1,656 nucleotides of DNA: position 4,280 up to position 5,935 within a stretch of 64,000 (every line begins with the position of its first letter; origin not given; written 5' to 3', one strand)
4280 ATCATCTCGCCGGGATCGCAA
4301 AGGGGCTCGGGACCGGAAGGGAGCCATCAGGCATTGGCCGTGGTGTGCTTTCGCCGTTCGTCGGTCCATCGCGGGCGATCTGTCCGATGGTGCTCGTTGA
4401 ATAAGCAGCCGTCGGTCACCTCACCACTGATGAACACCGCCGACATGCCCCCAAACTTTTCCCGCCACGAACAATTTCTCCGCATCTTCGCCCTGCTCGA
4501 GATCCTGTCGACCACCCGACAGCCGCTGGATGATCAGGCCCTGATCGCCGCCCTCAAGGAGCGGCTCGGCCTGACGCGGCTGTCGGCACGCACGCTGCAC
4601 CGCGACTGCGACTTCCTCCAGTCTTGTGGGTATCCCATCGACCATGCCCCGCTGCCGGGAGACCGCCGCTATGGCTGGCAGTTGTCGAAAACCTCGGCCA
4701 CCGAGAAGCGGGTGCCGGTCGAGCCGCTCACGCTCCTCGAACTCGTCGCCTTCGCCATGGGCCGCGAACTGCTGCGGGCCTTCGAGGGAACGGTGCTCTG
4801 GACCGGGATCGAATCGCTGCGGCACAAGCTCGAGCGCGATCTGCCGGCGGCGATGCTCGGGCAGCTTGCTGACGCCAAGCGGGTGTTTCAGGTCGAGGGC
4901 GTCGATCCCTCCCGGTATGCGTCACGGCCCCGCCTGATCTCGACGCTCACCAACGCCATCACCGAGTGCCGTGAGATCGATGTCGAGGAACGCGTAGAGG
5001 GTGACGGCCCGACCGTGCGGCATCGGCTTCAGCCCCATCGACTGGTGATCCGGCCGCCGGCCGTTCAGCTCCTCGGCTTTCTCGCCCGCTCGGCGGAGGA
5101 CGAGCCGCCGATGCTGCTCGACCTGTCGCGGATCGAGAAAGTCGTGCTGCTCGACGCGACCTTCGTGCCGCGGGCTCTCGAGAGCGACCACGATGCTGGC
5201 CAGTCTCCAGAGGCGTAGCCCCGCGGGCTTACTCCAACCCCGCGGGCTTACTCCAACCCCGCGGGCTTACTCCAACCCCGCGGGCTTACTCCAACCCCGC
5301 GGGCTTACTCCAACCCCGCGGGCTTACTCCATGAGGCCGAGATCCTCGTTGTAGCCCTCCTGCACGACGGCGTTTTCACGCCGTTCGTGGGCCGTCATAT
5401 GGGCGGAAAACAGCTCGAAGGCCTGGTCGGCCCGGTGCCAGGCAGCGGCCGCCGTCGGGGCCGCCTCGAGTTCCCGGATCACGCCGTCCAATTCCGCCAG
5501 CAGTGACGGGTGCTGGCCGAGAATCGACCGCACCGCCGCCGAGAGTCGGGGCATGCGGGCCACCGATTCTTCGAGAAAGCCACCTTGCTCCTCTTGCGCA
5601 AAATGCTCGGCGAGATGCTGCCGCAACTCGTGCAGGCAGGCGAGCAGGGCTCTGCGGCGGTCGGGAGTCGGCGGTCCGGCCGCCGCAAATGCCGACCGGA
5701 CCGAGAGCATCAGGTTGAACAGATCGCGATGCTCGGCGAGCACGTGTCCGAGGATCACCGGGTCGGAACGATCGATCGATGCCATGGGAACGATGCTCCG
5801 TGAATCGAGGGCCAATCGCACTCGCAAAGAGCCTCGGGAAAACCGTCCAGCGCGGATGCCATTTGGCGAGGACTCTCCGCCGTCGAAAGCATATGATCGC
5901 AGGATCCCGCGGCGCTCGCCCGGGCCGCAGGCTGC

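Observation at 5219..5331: Perfect 19-bp x6 tandem array fills a convergent intergenic gap and supplies the stop codon of the minus-strand gene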

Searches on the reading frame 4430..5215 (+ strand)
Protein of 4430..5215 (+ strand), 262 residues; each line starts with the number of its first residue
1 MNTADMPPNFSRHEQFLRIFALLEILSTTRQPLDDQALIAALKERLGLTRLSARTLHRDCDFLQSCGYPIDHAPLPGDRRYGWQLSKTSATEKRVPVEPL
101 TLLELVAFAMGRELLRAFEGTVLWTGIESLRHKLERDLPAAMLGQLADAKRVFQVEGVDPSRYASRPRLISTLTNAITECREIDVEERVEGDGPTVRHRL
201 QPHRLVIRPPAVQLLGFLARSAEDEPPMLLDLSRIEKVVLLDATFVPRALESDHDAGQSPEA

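Call 7: search_protein_families(library=pfam, proteins=[window:4430-5215:+], max_evalue=0.01)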
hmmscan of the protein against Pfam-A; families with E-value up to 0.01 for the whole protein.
seq(262 aa): 1 family
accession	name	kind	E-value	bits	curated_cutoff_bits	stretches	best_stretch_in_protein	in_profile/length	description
PF08279.18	HTH_11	-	0.0083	16.4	25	0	39-71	18-47/55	HTH domain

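Call 13: find_related_loci(query=window:4430-5215:+, collection=genome_contigs, flank=6000)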
Query seq(262 aa) (262 aa) in genome_contigs; peptide patterns used: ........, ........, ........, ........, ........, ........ (x = any residue, [..] = any of these).
259 stretches matched a pattern; 2 encode a relative of the query (tblastn E <= 1e-3); 2 distinct loci.
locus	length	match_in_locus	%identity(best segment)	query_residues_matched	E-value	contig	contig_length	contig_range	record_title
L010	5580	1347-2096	84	5-254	3e-142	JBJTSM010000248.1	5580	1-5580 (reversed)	MAG: Planctomycetia bacterium isolate samp_4447_metabat2_46 samp_4447_383358, whole genome shotgun sequence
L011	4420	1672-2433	81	3-256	4e-143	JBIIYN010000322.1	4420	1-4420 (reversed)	MAG: Pirellulales bacterium isolate ME2005-09-19_3300034101_group2_bin96 Rohwer_bin1735_scaffold_31833_c1, whole genome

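Call 19: search_protein_families(library=pfam, proteins=[window:4430-5215:+], max_evalue=10)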
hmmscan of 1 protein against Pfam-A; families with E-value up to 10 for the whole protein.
seq(262 aa): 4 families
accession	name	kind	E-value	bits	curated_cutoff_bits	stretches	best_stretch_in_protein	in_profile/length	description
PF08279.18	HTH_11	-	0.0083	16.4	25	1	39-71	18-47/55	HTH domain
PF13280.12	WYL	-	0.017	15.6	21.8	1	170-238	3-68/70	WYL domain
PF19187.6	HTH_PafC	-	0.084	13.1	32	1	51-135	30-114/115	PafC helix-turn-helix domain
PF25521.1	HTH_TANC1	-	0.23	11.7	27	1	10-63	2-55/154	TANC1-like, winged helix-turn-helix domain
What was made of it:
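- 4430..5218 (+): 262-aa YafY/WYL-type HTH regulator gene. Its TAG stop (5216-5218) sits directly next to the array. Sub-threshold Pfam hits to HTH_11, WYL and HTH_PafC in the canonical order (call 19).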

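Call 26: find_related_loci(query=A1, collection=metagenome_contigs, flank=3000)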
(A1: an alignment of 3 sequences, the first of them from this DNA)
Query A1 (262 aa) in metagenome_contigs; peptide patterns used: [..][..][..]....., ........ (x = any residue, [..] = any of these).
423 stretches matched a pattern; 44 encode a relative of the query (tblastn E <= 1e-3); 44 distinct loci.
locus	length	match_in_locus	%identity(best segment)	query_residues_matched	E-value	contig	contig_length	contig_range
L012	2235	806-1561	77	3-254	1e-136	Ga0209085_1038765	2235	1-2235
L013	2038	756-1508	76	3-253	5e-137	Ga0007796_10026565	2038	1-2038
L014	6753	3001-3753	76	3-253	1e-128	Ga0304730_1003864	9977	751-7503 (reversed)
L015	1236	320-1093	73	5-262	2e-137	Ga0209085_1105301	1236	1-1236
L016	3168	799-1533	80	6-250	3e-130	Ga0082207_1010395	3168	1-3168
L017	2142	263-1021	72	2-254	3e-130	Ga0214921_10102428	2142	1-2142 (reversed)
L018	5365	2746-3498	78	1-251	5e-123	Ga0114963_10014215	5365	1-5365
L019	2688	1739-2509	76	2-258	6e-127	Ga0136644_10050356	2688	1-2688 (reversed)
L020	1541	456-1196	78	6-252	1e-130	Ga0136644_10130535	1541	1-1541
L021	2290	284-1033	70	2-251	2e-124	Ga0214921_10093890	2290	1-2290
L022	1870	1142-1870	72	2-244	1e-125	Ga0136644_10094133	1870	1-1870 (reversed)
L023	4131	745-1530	68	1-262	2e-117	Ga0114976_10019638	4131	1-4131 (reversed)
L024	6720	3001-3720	72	6-246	3e-112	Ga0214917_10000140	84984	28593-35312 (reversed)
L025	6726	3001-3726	71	4-246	5e-112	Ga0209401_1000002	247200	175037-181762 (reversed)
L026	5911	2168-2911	68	6-253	5e-110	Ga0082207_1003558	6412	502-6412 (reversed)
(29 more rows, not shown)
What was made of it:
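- Tried and rejected: The second scan was therefore spent on a protein-profile search, which returned 44 orthologous loci (call 26).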

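Call 46: search_solved_structures(query=A1, max_evalue=1)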
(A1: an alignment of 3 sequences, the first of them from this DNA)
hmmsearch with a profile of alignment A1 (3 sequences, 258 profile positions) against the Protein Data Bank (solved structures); distinct sequences matched with E-value up to 1: 2.
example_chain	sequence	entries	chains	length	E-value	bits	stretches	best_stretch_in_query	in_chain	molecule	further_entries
3hxz_A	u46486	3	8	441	0.83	12.2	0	18-88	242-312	Alanyl-tRNA synthetase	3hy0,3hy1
3hxu_A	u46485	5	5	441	0.88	12.1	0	19-88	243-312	Alanyl-tRNA synthetase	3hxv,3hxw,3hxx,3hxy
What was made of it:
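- Tried and rejected: A profile search of the regulator against PDB sequences gave only chance hits (call 46).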

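Call 47: find_homologous_proteins(query=window:4430-5215:+, max_evalue=0.00001)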
Query seq(262 aa) (262 aa): 356 proteins with E <= 0.00001 among 1894 candidates; the best 120 are listed.
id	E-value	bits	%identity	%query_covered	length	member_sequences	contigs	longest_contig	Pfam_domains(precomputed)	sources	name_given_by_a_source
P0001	3.9e-163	559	97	100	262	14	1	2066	-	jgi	jgi:predicted DNA-binding transcriptional regulator YafY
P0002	4.8e-135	467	83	97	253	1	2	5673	-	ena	-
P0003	2.1e-132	458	81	96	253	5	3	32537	-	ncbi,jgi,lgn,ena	jgi:predicted DNA-binding transcriptional regulator YafY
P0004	2.8e-130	451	79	98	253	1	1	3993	-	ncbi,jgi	jgi:predicted DNA-binding transcriptional regulator YafY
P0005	1.2e-127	443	80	94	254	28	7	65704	-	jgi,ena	jgi:predicted DNA-binding transcriptional regulator YafY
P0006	1.9e-126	439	77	96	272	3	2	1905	-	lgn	-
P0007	2.6e-125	435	78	98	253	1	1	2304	-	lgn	-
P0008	6.1e-125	434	78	96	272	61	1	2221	-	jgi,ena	-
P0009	1.4e-123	430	76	97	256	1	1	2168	-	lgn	-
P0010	2.9e-123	429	78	95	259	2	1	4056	-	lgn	-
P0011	6.7e-123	427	76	97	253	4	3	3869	-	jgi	-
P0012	6.7e-123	427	76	95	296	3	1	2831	-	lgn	-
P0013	7.7e-123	427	76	96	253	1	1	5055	-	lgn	-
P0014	2.9e-122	425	76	96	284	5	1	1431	-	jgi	jgi:predicted DNA-binding transcriptional regulator YafY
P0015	1.1e-121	423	76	95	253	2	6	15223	-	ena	-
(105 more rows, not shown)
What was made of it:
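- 4430..5218 (+): Homologues are named YafY or WYL domain-containing (call 47).
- Tried and rejected: Its WYL/YafY assignment rests on sub-threshold Pfam hits and on the names given to homologues (calls 19, 47).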

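Call 48: list_cluster_members(proteins=[P0001])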
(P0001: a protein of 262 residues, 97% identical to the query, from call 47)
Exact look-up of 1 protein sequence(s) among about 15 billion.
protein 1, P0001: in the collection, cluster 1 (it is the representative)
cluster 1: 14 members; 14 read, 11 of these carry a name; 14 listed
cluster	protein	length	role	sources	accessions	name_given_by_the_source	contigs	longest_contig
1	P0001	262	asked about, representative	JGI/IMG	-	predicted DNA-binding transcriptional regulator YafY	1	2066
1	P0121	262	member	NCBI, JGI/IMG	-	predicted DNA-binding transcriptional regulator YafY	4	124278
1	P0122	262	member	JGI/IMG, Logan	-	predicted DNA-binding transcriptional regulator YafY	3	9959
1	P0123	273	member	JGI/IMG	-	predicted DNA-binding transcriptional regulator YafY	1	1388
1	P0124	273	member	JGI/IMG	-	predicted DNA-binding transcriptional regulator YafY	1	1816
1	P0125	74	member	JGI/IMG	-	hypothetical protein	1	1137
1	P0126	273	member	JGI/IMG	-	predicted DNA-binding transcriptional regulator YafY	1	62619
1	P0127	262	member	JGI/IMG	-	predicted DNA-binding transcriptional regulator YafY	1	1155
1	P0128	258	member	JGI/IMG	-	predicted DNA-binding transcriptional regulator YafY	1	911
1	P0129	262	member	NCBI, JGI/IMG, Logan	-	predicted DNA-binding transcriptional regulator YafY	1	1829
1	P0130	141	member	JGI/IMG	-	hypothetical protein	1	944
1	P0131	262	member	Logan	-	-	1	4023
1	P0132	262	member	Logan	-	-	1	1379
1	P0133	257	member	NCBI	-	-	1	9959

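Call 50: find_encoding_contigs(protein=P0122, flank=1500, max_places=6)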
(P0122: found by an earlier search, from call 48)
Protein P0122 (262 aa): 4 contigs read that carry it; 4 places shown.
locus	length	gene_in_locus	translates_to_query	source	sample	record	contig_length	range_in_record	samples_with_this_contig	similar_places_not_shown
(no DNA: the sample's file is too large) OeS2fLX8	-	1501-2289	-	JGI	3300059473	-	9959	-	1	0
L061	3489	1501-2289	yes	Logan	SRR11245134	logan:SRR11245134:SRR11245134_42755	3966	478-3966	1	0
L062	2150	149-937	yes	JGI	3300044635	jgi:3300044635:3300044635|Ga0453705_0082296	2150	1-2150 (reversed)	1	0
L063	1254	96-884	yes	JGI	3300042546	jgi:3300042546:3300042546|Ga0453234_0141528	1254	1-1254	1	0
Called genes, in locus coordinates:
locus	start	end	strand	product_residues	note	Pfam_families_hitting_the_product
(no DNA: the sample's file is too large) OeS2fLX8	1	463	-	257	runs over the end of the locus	PF08281:Sigma70_r4_2, PF04545:Sigma70_r4 (weak)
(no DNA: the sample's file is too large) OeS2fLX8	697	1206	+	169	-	-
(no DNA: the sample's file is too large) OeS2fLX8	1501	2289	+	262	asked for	-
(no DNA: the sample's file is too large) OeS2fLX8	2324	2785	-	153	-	PF01814:Hemerythrin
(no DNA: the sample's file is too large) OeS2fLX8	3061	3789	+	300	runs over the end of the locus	PF02582:DUF155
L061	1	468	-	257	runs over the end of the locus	PF08281:Sigma70_r4_2, PF04545:Sigma70_r4 (weak)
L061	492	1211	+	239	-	-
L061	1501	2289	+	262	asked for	-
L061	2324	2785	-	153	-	PF01814:Hemerythrin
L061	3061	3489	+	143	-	?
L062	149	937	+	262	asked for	-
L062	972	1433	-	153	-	PF01814:Hemerythrin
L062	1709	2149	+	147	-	?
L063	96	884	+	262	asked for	-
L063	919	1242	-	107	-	-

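Call 51: find_encoding_contigs(protein=P0126, flank=1500, max_places=6)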
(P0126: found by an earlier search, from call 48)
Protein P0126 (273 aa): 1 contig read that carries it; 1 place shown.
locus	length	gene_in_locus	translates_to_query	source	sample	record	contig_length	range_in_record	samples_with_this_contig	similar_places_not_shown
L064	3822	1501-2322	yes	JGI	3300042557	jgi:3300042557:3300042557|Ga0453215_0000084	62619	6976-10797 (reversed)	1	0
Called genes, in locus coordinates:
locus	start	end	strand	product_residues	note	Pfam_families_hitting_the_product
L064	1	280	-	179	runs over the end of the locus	PF08281:Sigma70_r4_2 (weak), PF04545:Sigma70_r4 (weak)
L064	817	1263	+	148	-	-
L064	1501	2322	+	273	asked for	-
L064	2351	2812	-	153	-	PF01814:Hemerythrin (weak)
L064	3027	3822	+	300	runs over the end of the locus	PF02582:DUF155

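Call 52: find_encoding_contigs(protein=P0132, flank=1500, max_places=6)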
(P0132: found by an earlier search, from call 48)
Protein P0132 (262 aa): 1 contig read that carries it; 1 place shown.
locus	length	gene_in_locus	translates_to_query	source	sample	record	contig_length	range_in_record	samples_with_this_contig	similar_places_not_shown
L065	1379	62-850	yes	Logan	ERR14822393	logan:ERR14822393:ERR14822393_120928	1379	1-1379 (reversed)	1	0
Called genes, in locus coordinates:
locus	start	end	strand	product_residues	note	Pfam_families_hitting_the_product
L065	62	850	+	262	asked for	-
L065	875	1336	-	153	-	PF01814:Hemerythrin (weak)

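Call 53: find_encoding_contigs(protein=P0121, flank=1500, max_places=8)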
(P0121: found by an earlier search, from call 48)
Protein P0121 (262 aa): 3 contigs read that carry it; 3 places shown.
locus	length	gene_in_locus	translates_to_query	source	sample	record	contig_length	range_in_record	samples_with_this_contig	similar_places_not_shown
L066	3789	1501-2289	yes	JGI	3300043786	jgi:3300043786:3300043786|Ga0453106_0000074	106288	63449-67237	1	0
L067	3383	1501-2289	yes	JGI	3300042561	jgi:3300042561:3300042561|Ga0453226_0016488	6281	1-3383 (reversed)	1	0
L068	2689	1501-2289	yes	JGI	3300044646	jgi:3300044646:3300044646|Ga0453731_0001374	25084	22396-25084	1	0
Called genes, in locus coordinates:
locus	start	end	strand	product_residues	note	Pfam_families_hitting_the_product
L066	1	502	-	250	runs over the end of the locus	PF08281:Sigma70_r4_2 (weak), PF04545:Sigma70_r4 (weak)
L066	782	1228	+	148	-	-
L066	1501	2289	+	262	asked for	-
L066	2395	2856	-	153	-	PF01814:Hemerythrin (weak)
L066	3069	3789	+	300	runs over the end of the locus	PF02582:DUF155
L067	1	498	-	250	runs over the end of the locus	PF08281:Sigma70_r4_2 (weak), PF04545:Sigma70_r4 (weak)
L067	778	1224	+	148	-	-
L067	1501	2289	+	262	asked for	-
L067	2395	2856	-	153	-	PF01814:Hemerythrin (weak)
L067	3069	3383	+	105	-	?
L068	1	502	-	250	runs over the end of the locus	PF08281:Sigma70_r4_2 (weak), PF04545:Sigma70_r4 (weak)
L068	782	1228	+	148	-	-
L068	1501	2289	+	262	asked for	-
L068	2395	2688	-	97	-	?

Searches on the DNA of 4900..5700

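Call 45: search_rna_families(source=window, start=4900, end=5700, threshold=evalue, max_evalue=1)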
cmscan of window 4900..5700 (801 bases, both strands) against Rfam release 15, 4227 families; matches with E-value up to 1: 2.
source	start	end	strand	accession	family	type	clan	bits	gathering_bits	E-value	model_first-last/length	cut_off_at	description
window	5231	5330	-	RF03984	MIR2933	Gene; miRNA;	-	18.4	70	0.66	1-112/112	no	MIR2933 microRNA precursor family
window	5088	5117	-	RF02739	Rev41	Gene; sRNA;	-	12.5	535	0.39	338-367/480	no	Soft rot Enterobacteriaceae Rev 41 sRNA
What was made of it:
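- On Known RNA family (Rfam): Only two chance-level hits: 18.4 bits against a gathering score of 70, and 12.5 bits against 535 (call 45).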

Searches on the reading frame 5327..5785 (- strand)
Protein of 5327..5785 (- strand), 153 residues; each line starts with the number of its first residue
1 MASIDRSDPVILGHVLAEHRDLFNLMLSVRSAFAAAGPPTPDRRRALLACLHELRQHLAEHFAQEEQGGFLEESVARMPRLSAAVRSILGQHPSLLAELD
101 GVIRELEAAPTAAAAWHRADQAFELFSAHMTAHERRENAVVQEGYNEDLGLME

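Call 7: search_protein_families(library=pfam, proteins=[window:5327-5785:-], max_evalue=0.01)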
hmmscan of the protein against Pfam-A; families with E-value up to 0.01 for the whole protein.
seq(153 aa): 1 family
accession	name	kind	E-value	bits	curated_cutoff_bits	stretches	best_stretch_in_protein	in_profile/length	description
PF01814.28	Hemerythrin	-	3.9e-07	31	25.3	1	13-140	4-122/127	Hemerythrin HHE cation binding domain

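Call 9: find_encoding_contigs(protein=window:5327-5785:-, flank=6000, max_places=10)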
Protein seq(153 aa) (153 aa): 12 contigs read that carry it; 10 places shown.
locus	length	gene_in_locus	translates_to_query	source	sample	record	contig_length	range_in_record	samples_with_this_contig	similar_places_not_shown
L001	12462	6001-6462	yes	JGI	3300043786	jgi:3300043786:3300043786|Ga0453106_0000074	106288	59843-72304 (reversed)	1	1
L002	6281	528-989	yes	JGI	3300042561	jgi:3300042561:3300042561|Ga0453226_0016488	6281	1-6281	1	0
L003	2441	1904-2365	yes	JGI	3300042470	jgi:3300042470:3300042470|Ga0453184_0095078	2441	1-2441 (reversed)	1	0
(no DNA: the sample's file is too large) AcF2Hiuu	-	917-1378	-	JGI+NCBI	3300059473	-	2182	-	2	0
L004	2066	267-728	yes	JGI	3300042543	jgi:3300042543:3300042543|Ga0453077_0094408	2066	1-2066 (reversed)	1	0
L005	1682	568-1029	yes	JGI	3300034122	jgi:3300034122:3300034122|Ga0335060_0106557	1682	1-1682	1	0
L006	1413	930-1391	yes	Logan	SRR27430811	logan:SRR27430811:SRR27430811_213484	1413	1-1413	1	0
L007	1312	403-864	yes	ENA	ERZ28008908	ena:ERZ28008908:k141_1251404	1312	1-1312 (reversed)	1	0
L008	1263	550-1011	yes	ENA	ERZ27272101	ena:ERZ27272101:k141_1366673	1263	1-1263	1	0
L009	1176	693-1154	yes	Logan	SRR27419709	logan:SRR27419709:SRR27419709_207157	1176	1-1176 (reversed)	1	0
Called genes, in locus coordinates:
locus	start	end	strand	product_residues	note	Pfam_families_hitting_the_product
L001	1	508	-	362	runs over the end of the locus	PF13489:Methyltransf_23 (faint), PF08241:Methyltransf_11 (faint), PF05175:MTS, PF06325:PrmA (weak), PF13847:Methyltransf_31, PF08242:Methyltransf_12, PF13649:Methyltransf_25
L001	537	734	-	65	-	-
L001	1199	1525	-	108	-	-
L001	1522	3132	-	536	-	PF00675:Peptidase_M16, PF05193:Peptidase_M16_C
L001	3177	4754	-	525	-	PF00675:Peptidase_M16, PF05193:Peptidase_M16_C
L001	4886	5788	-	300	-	PF02582:DUF155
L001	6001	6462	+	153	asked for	PF01814:Hemerythrin (weak)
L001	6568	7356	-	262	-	-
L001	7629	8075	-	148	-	-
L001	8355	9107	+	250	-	PF08281:Sigma70_r4_2 (weak), PF04545:Sigma70_r4 (weak)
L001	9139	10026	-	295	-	PF01842:ACT, PF00551:Formyl_trans_N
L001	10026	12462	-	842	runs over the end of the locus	PF01935:DUF87 (weak)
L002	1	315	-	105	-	?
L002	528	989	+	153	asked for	PF01814:Hemerythrin (weak)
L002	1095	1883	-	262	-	-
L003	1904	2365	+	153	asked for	PF01814:Hemerythrin (weak)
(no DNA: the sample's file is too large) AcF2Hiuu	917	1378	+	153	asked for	PF01814:Hemerythrin (weak)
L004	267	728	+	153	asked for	PF01814:Hemerythrin (weak)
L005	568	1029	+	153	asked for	PF01814:Hemerythrin (weak)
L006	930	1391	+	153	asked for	PF01814:Hemerythrin (weak)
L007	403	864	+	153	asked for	PF01814:Hemerythrin (weak)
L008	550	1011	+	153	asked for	PF01814:Hemerythrin (weak)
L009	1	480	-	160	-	?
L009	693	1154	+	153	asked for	PF01814:Hemerythrin (weak)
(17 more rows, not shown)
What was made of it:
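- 5324..5785 (-): 153-aa hemerythrin (HHE cation-binding domain) gene. Its last codons ...ATG GAG TAA overlap the first array unit as read on this strand. The identical protein is found on 12 metagenome contigs (call 9).
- The hemerythrin protein is identical across L001-L009 (call 9).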
